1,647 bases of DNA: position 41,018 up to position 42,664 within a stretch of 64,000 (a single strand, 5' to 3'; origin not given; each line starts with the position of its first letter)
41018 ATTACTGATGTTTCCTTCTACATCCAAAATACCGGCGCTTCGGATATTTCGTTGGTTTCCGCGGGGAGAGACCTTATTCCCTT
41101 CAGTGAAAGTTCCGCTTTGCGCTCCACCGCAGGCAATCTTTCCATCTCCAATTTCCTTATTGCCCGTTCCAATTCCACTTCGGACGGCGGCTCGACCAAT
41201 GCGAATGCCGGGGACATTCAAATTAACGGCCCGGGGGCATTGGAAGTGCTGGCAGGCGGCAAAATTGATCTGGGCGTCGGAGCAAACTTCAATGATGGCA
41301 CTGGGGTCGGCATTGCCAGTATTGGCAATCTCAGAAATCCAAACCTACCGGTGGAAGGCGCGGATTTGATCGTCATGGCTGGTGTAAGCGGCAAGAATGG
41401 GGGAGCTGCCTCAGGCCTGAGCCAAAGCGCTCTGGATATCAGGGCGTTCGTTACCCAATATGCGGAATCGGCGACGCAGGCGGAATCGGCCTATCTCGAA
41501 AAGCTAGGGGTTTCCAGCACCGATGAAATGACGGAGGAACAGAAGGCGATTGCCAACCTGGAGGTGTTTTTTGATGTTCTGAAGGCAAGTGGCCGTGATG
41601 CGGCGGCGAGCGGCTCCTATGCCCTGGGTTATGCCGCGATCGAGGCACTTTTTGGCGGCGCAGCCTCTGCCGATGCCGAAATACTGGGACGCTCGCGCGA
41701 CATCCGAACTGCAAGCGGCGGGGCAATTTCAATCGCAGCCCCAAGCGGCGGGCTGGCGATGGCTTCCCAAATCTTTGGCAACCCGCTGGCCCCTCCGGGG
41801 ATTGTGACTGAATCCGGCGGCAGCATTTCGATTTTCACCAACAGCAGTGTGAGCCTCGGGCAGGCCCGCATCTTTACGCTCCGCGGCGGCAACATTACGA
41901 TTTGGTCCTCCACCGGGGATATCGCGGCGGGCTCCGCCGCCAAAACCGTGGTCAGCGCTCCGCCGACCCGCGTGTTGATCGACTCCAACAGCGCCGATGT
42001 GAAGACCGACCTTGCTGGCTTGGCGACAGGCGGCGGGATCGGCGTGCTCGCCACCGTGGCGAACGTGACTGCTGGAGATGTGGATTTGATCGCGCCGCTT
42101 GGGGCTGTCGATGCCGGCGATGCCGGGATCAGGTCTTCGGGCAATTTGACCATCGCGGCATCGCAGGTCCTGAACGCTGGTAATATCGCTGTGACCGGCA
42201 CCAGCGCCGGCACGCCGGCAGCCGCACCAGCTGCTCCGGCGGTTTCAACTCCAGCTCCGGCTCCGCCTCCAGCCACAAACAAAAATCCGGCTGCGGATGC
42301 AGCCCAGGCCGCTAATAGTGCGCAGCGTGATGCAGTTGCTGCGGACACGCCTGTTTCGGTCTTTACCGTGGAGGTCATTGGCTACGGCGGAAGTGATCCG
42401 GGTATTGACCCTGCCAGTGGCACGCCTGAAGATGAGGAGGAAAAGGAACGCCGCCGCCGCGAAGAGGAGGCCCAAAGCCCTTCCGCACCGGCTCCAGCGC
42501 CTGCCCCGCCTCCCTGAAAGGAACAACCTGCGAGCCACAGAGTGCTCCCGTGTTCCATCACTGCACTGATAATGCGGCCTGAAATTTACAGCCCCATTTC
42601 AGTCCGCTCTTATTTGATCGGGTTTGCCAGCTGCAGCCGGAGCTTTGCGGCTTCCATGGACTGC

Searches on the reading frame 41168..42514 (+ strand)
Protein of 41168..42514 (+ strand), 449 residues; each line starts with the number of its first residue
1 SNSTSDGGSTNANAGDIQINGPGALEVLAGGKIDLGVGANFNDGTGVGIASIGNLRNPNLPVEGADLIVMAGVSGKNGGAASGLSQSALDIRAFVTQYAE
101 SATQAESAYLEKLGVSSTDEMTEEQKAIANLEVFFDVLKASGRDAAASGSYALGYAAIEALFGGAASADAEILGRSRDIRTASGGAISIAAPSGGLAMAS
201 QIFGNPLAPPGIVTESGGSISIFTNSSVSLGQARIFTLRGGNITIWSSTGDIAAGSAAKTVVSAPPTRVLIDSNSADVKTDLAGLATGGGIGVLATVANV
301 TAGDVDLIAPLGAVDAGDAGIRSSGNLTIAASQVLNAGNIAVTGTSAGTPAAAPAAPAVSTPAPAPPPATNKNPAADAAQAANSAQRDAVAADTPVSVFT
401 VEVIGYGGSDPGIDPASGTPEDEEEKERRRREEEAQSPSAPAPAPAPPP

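Call 67: find_related_loci(query=A3, collection=metagenome_contigs, flank=8000)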
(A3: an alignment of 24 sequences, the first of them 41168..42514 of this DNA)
Query A3 (449 aa) in metagenome_contigs; peptide patterns used: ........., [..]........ (x = any residue, [..] = any of these).
600 stretches matched a pattern (row limit reached: there are more); 480 encode a relative of the query (tblastn E <= 1e-3); the best 80 are kept; 80 distinct loci.
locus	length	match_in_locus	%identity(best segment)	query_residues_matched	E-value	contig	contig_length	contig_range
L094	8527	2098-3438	72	7-447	3e-177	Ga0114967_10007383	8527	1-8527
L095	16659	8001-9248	60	8-431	1e-131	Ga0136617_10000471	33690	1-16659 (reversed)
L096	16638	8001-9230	60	1-410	1e-129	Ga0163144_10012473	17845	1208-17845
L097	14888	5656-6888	60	4-414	1e-129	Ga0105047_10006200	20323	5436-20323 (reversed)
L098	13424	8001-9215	60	4-410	2e-128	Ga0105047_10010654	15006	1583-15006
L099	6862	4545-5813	54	3-439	2e-126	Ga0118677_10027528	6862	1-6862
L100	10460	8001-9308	59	2-428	1e-126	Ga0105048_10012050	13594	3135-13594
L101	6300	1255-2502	57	4-428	3e-126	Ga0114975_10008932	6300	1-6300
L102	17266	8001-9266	54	14-442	5e-124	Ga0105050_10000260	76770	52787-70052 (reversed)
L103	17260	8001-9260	54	1-427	2e-121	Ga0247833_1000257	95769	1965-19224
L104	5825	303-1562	54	1-427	2e-121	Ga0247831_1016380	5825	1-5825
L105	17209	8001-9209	57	3-410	1e-120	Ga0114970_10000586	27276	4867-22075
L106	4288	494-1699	57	7-408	2e-122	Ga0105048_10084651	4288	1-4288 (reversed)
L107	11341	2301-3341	61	3-348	5e-120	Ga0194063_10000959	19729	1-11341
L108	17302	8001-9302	54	7-447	2e-119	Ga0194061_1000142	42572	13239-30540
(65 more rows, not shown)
